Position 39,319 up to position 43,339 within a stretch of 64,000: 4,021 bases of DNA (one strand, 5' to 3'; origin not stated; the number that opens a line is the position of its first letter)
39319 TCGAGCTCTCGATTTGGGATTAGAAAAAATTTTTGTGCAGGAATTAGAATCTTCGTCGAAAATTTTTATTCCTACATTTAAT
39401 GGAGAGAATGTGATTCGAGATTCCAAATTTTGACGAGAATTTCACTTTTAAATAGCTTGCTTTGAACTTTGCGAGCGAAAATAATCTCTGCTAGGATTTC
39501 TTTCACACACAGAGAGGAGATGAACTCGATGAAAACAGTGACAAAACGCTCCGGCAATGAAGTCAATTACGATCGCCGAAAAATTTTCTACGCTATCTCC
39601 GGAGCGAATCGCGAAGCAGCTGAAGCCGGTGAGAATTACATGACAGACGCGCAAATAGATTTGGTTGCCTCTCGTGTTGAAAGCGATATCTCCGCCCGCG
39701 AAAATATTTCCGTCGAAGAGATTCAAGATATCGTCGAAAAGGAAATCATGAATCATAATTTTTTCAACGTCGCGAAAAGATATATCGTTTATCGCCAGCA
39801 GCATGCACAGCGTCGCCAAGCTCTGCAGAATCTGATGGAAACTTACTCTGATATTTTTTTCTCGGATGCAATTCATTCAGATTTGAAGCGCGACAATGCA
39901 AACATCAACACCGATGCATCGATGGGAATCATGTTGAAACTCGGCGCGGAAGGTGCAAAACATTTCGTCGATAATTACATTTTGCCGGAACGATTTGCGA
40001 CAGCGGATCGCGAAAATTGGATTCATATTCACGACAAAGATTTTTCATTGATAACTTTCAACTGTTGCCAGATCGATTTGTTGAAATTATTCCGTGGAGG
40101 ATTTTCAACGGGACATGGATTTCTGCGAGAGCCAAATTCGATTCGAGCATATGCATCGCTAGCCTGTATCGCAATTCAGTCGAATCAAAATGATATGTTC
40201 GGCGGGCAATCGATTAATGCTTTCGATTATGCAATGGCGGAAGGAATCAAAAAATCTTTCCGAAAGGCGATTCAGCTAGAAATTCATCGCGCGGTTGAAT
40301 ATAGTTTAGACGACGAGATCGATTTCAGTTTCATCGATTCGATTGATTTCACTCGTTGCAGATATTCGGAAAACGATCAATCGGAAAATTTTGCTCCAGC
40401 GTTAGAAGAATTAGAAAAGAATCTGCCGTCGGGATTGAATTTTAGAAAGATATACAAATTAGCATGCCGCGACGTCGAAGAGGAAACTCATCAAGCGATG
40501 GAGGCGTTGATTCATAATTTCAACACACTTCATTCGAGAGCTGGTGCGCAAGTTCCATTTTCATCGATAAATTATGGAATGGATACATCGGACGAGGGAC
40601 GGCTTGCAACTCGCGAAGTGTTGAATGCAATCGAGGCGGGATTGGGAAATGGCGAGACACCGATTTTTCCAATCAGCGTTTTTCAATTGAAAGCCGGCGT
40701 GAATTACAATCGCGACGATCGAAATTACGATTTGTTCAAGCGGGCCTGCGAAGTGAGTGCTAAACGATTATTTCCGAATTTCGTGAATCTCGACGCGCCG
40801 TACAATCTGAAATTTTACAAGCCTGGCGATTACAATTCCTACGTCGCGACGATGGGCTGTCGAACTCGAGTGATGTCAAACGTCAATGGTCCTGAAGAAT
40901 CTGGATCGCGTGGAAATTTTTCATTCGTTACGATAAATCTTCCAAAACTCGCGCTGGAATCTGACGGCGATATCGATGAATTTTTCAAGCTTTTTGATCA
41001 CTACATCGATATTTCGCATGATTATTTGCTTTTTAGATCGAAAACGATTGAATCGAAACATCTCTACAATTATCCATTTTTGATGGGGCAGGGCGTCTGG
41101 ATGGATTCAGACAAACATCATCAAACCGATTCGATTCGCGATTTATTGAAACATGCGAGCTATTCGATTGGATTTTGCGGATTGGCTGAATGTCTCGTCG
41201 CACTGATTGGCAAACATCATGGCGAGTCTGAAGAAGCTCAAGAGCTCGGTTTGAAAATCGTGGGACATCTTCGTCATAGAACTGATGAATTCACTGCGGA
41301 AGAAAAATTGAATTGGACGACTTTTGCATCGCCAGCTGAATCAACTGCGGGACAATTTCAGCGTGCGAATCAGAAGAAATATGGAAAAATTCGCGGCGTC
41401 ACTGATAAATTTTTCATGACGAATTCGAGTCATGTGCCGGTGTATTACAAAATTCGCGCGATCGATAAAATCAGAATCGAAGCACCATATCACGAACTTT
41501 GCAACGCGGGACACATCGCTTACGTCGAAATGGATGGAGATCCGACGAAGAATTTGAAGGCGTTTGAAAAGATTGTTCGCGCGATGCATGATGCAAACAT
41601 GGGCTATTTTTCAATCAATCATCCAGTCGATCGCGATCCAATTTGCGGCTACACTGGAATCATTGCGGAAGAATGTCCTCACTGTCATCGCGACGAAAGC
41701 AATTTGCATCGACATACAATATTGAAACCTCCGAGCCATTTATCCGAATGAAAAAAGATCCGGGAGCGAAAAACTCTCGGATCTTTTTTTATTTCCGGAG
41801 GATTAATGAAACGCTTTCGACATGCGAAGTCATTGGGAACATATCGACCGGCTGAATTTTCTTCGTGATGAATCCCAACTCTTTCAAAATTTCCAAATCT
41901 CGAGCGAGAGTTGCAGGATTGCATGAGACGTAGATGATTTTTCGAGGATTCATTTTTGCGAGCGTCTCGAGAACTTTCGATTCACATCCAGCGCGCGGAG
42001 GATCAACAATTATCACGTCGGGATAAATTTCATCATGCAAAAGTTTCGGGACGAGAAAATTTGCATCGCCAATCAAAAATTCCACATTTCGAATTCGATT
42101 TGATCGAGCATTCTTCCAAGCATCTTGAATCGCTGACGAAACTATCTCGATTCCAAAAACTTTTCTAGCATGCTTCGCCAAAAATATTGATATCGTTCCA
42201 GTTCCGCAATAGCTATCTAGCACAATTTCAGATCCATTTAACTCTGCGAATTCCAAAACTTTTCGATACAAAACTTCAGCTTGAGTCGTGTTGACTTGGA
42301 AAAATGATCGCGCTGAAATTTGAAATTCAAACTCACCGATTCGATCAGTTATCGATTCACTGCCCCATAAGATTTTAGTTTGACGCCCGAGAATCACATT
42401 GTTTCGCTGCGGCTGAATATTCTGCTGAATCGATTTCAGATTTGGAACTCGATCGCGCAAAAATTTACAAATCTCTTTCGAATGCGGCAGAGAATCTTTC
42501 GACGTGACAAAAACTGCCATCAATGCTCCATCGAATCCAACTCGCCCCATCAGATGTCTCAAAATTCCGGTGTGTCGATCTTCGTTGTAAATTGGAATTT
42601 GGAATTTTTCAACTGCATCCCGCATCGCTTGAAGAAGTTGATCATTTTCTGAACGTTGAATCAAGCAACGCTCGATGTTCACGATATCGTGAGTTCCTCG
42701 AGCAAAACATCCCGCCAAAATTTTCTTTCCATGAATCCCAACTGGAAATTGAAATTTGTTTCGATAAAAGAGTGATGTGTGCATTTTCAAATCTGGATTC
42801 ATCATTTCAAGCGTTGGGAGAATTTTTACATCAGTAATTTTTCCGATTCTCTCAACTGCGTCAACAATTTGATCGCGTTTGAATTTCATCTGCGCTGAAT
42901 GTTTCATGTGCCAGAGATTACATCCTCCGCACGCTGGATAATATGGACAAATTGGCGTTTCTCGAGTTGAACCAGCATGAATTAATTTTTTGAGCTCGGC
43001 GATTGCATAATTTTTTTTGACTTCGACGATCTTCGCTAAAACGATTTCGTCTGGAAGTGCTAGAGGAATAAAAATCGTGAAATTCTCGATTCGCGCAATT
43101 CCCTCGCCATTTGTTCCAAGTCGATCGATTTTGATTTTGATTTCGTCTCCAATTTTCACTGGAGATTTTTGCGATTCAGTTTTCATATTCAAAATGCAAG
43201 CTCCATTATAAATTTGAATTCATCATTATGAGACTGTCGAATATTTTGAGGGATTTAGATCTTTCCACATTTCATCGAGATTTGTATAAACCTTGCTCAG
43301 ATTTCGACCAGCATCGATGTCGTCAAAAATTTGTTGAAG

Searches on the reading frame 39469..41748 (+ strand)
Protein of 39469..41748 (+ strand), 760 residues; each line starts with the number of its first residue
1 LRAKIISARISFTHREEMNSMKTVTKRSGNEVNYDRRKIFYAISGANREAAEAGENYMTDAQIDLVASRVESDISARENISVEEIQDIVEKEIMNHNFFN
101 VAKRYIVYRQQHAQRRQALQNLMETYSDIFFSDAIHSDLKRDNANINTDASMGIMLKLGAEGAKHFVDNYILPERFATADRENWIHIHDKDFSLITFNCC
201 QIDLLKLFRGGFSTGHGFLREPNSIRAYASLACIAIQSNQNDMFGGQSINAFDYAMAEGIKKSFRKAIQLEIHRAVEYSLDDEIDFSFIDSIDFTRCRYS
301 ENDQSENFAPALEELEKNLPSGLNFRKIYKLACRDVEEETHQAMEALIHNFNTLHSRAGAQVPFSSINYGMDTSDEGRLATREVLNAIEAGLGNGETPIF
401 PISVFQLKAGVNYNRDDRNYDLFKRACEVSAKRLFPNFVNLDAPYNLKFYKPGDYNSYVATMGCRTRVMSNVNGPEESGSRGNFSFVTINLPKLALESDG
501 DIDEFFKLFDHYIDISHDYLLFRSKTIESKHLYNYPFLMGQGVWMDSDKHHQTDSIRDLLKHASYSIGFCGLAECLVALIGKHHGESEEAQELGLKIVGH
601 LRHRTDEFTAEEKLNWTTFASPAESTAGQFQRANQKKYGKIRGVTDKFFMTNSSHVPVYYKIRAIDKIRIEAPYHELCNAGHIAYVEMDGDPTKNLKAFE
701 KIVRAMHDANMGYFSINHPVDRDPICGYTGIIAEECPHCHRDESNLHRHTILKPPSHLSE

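Call 61: search_protein_families(library=pfam, proteins=[window:39469-41748:+])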
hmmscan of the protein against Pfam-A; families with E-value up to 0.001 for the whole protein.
window:39469-41748:+ (760 aa): 3 families
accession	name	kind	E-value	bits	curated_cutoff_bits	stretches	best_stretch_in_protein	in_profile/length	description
PF13597.11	NRDD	-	5.6e-173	577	26.2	1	142-743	1-531/562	Anaerobic ribonucleoside-triphosphate reductase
PF03477.21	ATP-cone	-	4e-19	69.4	25.8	1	23-113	2-87/88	ATP cone domain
PF11230.13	YjjI-like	-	4.5e-06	25.7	23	1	458-718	201-435/485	Glycyl radical enzyme YjjI-like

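Call 62: list_cluster_members(proteins=[window:39469-41748:+, window:8492-10147:-, window:41789-43189:-, window:6056-8137:-, L083:4952-5776:-, L083:6626-7984:+])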
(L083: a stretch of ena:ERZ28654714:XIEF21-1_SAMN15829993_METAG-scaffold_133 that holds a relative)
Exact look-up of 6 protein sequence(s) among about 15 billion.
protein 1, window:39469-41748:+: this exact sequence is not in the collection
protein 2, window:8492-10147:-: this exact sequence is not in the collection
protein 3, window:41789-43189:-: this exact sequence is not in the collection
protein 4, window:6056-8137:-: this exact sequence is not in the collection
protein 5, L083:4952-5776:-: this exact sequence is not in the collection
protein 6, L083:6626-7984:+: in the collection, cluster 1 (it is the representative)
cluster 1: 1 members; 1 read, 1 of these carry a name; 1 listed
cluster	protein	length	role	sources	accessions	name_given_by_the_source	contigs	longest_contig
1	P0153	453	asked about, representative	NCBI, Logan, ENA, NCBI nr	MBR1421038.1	MAG: PFL family protein [Selenomonadaceae bacterium] | PFL family protein [Selenomonadaceae bacterium]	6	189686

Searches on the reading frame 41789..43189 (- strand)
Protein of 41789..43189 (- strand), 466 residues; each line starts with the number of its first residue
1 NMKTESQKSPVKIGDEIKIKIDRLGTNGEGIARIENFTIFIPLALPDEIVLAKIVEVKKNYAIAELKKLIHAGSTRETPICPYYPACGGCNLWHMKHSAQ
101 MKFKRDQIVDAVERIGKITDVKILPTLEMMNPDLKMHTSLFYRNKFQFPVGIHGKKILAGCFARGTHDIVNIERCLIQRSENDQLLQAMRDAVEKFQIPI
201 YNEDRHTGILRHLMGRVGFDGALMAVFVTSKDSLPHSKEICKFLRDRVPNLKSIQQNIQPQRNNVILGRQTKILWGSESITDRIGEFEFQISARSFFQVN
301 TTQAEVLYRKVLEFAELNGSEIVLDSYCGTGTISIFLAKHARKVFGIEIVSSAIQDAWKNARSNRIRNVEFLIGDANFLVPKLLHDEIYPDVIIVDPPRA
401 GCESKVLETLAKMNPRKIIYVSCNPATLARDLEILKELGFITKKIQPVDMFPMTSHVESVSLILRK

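Call 61: search_protein_families(library=pfam, proteins=[window:41789-43189:-])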
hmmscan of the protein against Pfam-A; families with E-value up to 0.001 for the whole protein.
window:41789-43189:- (466 aa): 13 families
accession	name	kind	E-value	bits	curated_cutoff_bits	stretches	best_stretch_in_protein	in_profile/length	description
PF05958.17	tRNA_U5-meth_tr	-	6.2e-25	88.4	23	1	255-463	131-354/357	tRNA (Uracil-5-)-methyltransferase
PF01938.26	TRAM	-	4e-13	49.4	21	1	11-66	2-60/61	TRAM domain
PF13847.12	Methyltransf_31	-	3.4e-12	46.7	27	1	320-434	4-121/145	Methyltransferase domain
PF09445.16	Methyltransf_15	-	1e-08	35.4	22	1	321-404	2-86/165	RNA cap guanine-N2 methyltransferase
PF13649.12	Methyltransf_25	-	2.3e-07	31.8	27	1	323-379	1-58/97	Methyltransferase domain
PF03602.21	Cons_hypoth95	-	9.3e-07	29.1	24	1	321-425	43-154/182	Conserved hypothetical protein 95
PF02475.24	TRM5-TYW2_MTfase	-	2.1e-05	25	28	1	318-388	35-108/164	TRM5/TYW2 methyltransferase domain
PF02390.23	Methyltransf_4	-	3.2e-05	23.9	24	1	322-388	4-72/173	Putative methyltransferase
PF05175.20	MTS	-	0.00022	21.3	23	1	320-398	32-107/170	Methyltransferase small domain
PF01555.25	N6_N4_Mtase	-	0.00028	21.3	26.7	1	307-356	170-218/221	DNA methylase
PF08241.18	Methyltransf_11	-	0.00079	20.5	21.2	0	325-377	2-52/95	Methyltransferase domain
PF01135.25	PCMT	-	0.00084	19.6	20.3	0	299-377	53-134/210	Protein-L-isoaspartate(D-aspartate) O-methyltransferase (PCMT)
PF06325.19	PrmA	-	0.00097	19.2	22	0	317-373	159-215/296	Ribosomal protein L11 methyltransferase (PrmA)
